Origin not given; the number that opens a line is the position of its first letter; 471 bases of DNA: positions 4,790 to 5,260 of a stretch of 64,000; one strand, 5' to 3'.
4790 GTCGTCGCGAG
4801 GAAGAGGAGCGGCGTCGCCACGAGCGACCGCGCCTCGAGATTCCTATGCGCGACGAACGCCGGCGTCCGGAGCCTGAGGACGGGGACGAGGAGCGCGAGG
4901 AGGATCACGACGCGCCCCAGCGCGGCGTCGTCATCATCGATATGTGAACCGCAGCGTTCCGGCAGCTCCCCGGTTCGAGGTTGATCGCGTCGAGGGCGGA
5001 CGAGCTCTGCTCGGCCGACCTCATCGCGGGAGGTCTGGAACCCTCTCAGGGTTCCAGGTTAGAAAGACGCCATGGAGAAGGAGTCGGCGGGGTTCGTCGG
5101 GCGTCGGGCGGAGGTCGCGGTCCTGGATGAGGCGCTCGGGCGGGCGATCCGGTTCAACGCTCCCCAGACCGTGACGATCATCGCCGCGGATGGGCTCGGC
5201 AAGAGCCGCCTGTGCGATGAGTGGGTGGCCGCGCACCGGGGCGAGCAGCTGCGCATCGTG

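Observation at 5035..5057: Recurrent palindromic element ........-NNN-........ just upstream of start codons (copy 1 of 3)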

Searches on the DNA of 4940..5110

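Call 14: search_rna_families(source=window, start=4940, end=5110, threshold=evalue, max_evalue=10)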
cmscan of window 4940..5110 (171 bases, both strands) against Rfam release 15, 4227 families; matches with E-value up to 10: 3.
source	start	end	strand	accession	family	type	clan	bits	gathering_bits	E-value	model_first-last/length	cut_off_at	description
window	4992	5022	+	RF01837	toga_FSE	Cis-reg; frameshift_element;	-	18.2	40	0.25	1-29/29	no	togavirus ribosomal frameshift element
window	4946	4965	+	RF02044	CDKN2B-AS_2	Gene; lncRNA;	-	13.6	50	0.88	27-46/46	no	CDKN2B antisense RNA 1 convserved region 2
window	5020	5057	-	RF01783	b55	Gene; sRNA;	-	13.5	70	5.1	1-61/61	no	Mycobacterium B11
